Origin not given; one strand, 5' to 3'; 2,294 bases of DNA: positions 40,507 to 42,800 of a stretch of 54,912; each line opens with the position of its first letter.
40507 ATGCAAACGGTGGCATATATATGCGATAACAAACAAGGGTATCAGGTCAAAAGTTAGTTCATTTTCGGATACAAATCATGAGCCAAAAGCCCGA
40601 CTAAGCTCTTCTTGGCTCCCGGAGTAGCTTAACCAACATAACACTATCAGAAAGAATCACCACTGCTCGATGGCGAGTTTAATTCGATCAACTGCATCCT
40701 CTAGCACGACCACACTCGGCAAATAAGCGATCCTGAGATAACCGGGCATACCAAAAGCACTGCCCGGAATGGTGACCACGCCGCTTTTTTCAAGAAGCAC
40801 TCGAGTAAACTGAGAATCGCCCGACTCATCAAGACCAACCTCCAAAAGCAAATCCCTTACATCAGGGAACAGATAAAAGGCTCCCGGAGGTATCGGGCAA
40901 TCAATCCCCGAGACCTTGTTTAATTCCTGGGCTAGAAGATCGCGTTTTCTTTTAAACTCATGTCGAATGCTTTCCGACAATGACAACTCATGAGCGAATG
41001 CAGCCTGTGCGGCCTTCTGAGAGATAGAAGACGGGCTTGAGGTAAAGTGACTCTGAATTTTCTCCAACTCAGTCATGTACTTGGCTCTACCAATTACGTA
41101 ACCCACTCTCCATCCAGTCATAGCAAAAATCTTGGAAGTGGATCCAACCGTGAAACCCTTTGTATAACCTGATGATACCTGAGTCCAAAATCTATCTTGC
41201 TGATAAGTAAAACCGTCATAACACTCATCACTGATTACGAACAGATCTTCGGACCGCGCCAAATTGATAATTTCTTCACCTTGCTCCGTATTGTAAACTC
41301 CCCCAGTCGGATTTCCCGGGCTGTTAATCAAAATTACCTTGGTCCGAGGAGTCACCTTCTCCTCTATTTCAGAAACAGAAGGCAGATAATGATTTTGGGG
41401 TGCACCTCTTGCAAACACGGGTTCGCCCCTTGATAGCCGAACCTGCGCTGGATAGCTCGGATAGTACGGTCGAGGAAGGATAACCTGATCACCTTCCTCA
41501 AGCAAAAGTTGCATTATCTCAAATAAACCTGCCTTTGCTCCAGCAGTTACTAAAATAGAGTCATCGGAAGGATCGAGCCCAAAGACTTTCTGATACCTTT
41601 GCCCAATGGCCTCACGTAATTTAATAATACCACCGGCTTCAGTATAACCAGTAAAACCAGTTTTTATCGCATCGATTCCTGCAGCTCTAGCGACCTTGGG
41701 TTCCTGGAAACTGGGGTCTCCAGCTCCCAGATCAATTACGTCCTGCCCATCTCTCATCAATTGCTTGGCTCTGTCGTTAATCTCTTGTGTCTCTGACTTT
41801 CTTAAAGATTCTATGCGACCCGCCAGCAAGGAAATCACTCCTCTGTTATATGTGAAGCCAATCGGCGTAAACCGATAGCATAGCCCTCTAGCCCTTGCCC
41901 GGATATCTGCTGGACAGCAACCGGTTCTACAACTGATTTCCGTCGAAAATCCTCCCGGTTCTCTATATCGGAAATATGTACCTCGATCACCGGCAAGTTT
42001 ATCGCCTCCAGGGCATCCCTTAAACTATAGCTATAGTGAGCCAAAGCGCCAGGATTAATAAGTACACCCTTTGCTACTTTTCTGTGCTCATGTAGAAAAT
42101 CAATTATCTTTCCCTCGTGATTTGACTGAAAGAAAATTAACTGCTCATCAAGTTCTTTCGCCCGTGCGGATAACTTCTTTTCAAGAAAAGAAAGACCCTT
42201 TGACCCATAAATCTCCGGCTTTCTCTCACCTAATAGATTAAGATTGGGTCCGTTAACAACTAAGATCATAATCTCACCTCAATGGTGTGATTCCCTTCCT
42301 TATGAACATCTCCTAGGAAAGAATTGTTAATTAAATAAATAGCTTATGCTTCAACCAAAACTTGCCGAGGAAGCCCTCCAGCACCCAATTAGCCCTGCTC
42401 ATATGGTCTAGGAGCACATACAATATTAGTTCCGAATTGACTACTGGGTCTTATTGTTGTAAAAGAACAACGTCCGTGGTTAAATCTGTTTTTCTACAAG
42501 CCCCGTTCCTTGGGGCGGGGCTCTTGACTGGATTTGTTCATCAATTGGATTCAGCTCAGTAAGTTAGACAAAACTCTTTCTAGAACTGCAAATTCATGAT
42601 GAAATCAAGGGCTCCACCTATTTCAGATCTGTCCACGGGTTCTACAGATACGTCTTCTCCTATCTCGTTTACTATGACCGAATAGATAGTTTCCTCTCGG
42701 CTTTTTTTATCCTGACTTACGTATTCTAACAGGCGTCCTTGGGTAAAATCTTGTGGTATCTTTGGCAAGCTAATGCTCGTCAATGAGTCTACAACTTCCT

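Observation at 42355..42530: One element copy is interrupted by a ~120-bp insertion flanked by a 6-bp direct repeat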

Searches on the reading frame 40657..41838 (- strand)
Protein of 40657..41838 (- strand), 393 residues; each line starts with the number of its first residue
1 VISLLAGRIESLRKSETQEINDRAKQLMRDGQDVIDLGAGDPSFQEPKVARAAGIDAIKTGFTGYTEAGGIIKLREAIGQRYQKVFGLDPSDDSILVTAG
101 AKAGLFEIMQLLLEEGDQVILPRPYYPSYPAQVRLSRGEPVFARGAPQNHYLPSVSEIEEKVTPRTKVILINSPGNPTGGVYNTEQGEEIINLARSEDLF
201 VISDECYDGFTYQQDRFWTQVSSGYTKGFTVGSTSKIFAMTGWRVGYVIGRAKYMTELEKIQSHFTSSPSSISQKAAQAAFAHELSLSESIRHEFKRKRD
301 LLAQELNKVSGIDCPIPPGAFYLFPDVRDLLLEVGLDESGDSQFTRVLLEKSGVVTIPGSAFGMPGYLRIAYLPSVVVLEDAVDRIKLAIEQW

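Call 12: search_protein_families(library=pfam, proteins=[window:40657-41838:-])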
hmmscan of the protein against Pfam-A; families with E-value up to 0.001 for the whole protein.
window:40657-41838:- (393 aa): 3 families
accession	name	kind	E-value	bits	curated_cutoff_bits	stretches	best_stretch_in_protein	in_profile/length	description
PF00155.27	Aminotran_1_2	-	6.8e-69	233.2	19.7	1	33-386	2-361/361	Aminotransferase class I and II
PF01041.23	DegT_DnrJ_EryC1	-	9.7e-08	32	19.8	1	94-206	42-147/360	DegT/DnrJ/EryC1/StrS aminotransferase family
PF01053.26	Cys_Met_Meta_PP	-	7.6e-06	25.2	27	1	88-207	64-176/381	Cys/Met metabolism PLP-dependent enzyme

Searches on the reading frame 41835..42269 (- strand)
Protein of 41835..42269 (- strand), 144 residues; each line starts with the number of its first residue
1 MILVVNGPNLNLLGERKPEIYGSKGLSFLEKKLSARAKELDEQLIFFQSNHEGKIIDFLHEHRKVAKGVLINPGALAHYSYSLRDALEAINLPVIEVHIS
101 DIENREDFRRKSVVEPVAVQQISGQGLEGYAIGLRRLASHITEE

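Call 12: search_protein_families(library=pfam, proteins=[window:41835-42269:-])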
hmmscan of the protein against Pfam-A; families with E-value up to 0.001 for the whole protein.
window:41835-42269:- (144 aa): 1 family
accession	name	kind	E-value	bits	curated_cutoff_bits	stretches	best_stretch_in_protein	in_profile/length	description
PF01220.24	DHquinase_II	-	3e-53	179.7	23.3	1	2-137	2-137/138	Dehydroquinase class II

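Call 14: find_encoding_contigs(protein=window:41835-42269:-, flank=3000, max_places=6)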
Protein window:41835-42269:- (144 aa): 7 contigs read that carry it; 5 places shown.
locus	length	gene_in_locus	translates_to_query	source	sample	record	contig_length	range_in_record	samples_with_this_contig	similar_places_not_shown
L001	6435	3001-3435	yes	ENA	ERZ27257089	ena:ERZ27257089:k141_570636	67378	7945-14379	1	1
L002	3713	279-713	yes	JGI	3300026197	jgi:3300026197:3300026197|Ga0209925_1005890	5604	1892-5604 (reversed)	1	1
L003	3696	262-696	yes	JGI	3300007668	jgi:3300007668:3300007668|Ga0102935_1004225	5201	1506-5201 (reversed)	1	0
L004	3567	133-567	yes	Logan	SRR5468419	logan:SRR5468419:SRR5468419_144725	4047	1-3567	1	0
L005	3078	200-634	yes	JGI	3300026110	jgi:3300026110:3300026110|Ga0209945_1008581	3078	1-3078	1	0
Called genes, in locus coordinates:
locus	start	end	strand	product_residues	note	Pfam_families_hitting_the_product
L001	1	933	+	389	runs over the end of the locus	PF01264:Chorismate_synt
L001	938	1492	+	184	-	PF13238:AAA_18 (weak), PF01202:SKI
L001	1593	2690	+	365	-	PF13685:Fe-ADH_2, PF01761:DHQ_synthase, PF24621:DHQS_C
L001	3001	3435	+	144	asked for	PF01220:DHquinase_II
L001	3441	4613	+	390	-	PF00155:Aminotran_1_2, PF01041:DegT_DnrJ_EryC1, PF01053:Cys_Met_Meta_PP (weak)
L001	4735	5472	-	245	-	PF00106:adh_short, PF08659:KR, PF13561:adh_short_C2, PF23441:SDR (weak)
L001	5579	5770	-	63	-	PF00037:Fer4 (weak), PF14697:Fer4_21 (weak), PF13370:Fer4_13, PF13459:Fer4_15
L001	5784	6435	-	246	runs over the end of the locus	PF01557:FAA_hydrolase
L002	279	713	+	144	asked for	PF01220:DHquinase_II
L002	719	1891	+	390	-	PF00155:Aminotran_1_2, PF01041:DegT_DnrJ_EryC1, PF01053:Cys_Met_Meta_PP (weak)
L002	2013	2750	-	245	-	PF00106:adh_short, PF08659:KR, PF13561:adh_short_C2, PF23441:SDR (weak)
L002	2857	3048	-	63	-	PF00037:Fer4 (weak), PF14697:Fer4_21 (weak), PF13370:Fer4_13, PF13459:Fer4_15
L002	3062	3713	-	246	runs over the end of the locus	PF01557:FAA_hydrolase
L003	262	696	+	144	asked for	PF01220:DHquinase_II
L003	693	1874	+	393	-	PF00155:Aminotran_1_2, PF01053:Cys_Met_Meta_PP (weak), PF01041:DegT_DnrJ_EryC1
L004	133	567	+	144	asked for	PF01220:DHquinase_II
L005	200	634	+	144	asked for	PF01220:DHquinase_II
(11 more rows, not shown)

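Call 36: find_homologous_proteins(query=window:41835-42269:-, max_evalue=1e-30)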
Query window:41835-42269:- (144 aa): 4540 proteins with E <= 1e-30 among 8000 candidates; the best 120 are listed.
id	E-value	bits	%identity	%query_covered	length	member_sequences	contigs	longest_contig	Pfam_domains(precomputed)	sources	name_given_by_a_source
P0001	1.5e-86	305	100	100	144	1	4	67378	PF01220.25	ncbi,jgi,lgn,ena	-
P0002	1.5e-71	256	83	100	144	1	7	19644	PF01220.25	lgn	-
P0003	7.1e-67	241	77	98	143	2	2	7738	PF01220.25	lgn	-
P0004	3.8e-65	236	74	100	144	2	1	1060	PF01220.25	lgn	-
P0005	6.0e-65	235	75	98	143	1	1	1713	PF01220.25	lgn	-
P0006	4.3e-64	232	73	98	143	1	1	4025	PF01220.25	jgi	jgi:3-dehydroquinate dehydratase-2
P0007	5.6e-64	232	74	97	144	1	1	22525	PF01220.25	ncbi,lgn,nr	ncbi:type II 3-dehydroquinate dehydratase [Candidatus Bipolaricaulota bacterium]|nr:type II 3-dehydr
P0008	5.7e-64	232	72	100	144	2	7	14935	PF01220.25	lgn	-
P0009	9.3e-64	231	72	98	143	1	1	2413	PF01220.25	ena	-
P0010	8.0e-63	228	72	98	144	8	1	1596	PF01220.25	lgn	-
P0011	1.3e-62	228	71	98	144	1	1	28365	PF01220.25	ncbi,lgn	ncbi:MAG: type II 3-dehydroquinate dehydratase [Candidatus Bipolaricaulia bacterium]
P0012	1.3e-62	228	74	97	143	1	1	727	PF01220.25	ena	-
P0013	1.5e-62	227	75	98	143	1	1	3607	PF01220.25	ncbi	-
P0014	3.7e-62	226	74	98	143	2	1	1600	PF01220.25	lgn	-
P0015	3.9e-62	226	72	100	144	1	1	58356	PF01220.25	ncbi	-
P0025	6.4e-61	222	72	98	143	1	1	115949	PF01220.25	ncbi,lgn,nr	ncbi:type II 3-dehydroquinate dehydratase [Candidatus Bipolaricaulota bacterium]|nr:type II 3-dehydr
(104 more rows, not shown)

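Call 37: find_encoding_contigs(protein=P0002, flank=10000, max_places=2)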
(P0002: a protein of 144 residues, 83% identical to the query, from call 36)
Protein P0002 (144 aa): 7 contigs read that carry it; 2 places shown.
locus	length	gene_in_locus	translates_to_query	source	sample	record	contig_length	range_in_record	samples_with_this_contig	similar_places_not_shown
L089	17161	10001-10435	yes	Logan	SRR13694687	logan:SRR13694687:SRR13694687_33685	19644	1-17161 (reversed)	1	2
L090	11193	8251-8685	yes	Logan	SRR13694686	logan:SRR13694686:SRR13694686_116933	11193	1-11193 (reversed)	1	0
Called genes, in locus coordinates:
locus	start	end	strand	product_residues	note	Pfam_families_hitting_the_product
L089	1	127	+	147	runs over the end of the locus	PF00334:NDK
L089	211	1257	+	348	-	PF00154:RecA_N, PF08423:Rad51, PF06745:ATPase (weak), PF27531:MT3502_N (weak), PF21096:RecA_C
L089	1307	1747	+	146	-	PF21982:RecX_HTH1 (weak), PF02631:RecX_HTH2 (faint), PF21981:RecX_HTH3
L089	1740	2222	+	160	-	PF02542:YgbB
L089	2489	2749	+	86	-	PF01817:CM_2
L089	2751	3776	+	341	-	PF18152:DAHP_snth_FXD, PF00793:DAHP_synth_1, PF03102:NeuB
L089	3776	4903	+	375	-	PF03446:NAD_binding_2 (weak), PF02153:PDH_N, PF01842:ACT (faint), PF20463:PDH_C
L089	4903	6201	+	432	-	PF00275:EPSP_synthase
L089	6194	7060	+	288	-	PF08501:Shikimate_dh_N, PF01488:Shikimate_DH (weak)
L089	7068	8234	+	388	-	PF01264:Chorismate_synt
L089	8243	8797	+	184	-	PF13238:AAA_18 (weak), PF13671:AAA_33 (faint), PF01202:SKI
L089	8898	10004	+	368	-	PF00465:Fe-ADH (weak), PF13685:Fe-ADH_2, PF01761:DHQ_synthase, PF24621:DHQS_C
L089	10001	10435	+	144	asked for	PF01220:DHquinase_II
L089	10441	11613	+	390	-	PF00155:Aminotran_1_2, PF01041:DegT_DnrJ_EryC1 (weak), PF01053:Cys_Met_Meta_PP (weak)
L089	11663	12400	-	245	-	PF00106:adh_short, PF08659:KR, PF13561:adh_short_C2, PF23441:SDR (weak)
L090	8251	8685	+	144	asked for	PF01220:DHquinase_II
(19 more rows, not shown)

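Call 38: find_encoding_contigs(protein=P0007, flank=10000, max_places=1)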
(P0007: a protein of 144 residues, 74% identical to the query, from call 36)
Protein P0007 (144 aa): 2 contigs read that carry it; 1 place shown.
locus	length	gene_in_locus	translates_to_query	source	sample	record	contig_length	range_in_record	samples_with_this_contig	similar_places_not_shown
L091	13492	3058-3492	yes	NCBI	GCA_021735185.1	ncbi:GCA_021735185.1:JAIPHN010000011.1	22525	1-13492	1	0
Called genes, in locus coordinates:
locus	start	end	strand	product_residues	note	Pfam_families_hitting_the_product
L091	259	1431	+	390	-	PF01264:Chorismate_synt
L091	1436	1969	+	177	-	PF13189:Cytidylate_kin2 (faint), PF13238:AAA_18, PF13671:AAA_33 (weak), PF01202:SKI, PF13207:AAA_17 (weak)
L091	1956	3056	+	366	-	PF13685:Fe-ADH_2, PF01761:DHQ_synthase, PF24621:DHQS_C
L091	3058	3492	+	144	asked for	PF01220:DHquinase_II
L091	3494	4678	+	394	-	PF00155:Aminotran_1_2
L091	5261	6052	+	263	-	-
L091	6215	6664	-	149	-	-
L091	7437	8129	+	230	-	PF00027:cNMP_binding, PF13545:HTH_Crp_2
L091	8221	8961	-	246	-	PF00106:adh_short, PF08659:KR, PF13561:adh_short_C2, PF23441:SDR (weak)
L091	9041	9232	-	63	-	PF00037:Fer4 (weak), PF12837:Fer4_6 (weak), PF14697:Fer4_21 (weak), PF13370:Fer4_13, PF13459:Fer4_15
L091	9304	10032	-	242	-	PF01557:FAA_hydrolase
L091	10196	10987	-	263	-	PF04454:Linocin_M18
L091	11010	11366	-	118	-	PF22277:EncFtn-like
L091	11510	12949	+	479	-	PF01546:Peptidase_M20, PF07687:M20_dimer (weak)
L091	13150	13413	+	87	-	PF01649:Ribosomal_S20p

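Call 39: find_encoding_contigs(protein=P0025, flank=10000, max_places=1)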
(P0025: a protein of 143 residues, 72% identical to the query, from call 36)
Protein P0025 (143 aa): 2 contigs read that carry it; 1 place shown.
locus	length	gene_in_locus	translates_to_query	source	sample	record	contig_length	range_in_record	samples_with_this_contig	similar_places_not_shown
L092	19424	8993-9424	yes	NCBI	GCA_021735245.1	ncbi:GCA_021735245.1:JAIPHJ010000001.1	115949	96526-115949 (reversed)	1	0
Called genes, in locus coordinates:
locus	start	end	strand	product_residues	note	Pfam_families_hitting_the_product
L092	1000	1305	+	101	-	PF01817:CM_2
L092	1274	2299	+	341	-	PF18152:DAHP_snth_FXD, PF00793:DAHP_synth_1, PF03102:NeuB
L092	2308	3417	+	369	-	PF02153:PDH_N, PF20463:PDH_C, PF01842:ACT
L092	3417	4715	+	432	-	PF00275:EPSP_synthase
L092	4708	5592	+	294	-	PF08501:Shikimate_dh_N, PF01488:Shikimate_DH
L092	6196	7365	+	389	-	PF01264:Chorismate_synt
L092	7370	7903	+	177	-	PF13238:AAA_18 (weak), PF01202:SKI, PF03808:Glyco_tran_WecG (faint)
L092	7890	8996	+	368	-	PF00465:Fe-ADH (weak), PF13685:Fe-ADH_2, PF01761:DHQ_synthase, PF24621:DHQS_C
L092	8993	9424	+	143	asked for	PF01220:DHquinase_II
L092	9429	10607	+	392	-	PF00155:Aminotran_1_2, PF01041:DegT_DnrJ_EryC1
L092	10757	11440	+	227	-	PF00027:cNMP_binding, PF13545:HTH_Crp_2, PF00325:Crp (weak)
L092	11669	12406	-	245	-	PF00106:adh_short, PF08659:KR, PF13561:adh_short_C2, PF23441:SDR (weak)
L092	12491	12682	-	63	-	PF12797:Fer4_2 (weak), PF00037:Fer4 (weak), PF12837:Fer4_6 (weak), PF14697:Fer4_21 (weak), PF13370:Fer4_13, PF13459:Fer4_15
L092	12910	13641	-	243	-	PF01557:FAA_hydrolase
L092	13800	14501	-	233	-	PF04454:Linocin_M18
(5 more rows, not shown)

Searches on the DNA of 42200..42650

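Call 17: search_rna_families(source=window, start=42200, end=42650, threshold=evalue, max_evalue=10)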
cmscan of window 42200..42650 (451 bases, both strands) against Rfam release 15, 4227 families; matches with E-value up to 10: 4.
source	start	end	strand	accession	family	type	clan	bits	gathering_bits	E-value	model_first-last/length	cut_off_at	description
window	42420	42528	-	RF02033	HEARO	Gene;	-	21.5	83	0.02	1-211/211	no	HNH endonuclease-associated RNA and ORF (HEARO) RNA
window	42522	42584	+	RF04296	mir-485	Gene; miRNA;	CL00149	15.2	70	2.7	1-73/73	no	mir-485 microRNA precursor family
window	42212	42334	-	RF02557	CbSR1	Gene; sRNA;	-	12.2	146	8.3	1-112/112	no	Coxiella burnetii sRNA 1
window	42501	42513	-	RF01704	Glutamine-II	Cis-reg; riboswitch;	-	10.7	33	4.7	41-53/60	no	Glutamine-II riboswitch aptamer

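Call 18: search_rna_families(source=window, start=42300, end=42600, threshold=evalue, max_evalue=1, show_alignments=1)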
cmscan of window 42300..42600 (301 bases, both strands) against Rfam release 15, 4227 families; matches with E-value up to 1: 1.
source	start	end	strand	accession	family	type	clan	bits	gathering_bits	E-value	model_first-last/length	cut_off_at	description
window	42420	42528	-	RF02033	HEARO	Gene;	-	21.5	83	0.014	1-211/211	no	HNH endonuclease-associated RNA and ORF (HEARO) RNA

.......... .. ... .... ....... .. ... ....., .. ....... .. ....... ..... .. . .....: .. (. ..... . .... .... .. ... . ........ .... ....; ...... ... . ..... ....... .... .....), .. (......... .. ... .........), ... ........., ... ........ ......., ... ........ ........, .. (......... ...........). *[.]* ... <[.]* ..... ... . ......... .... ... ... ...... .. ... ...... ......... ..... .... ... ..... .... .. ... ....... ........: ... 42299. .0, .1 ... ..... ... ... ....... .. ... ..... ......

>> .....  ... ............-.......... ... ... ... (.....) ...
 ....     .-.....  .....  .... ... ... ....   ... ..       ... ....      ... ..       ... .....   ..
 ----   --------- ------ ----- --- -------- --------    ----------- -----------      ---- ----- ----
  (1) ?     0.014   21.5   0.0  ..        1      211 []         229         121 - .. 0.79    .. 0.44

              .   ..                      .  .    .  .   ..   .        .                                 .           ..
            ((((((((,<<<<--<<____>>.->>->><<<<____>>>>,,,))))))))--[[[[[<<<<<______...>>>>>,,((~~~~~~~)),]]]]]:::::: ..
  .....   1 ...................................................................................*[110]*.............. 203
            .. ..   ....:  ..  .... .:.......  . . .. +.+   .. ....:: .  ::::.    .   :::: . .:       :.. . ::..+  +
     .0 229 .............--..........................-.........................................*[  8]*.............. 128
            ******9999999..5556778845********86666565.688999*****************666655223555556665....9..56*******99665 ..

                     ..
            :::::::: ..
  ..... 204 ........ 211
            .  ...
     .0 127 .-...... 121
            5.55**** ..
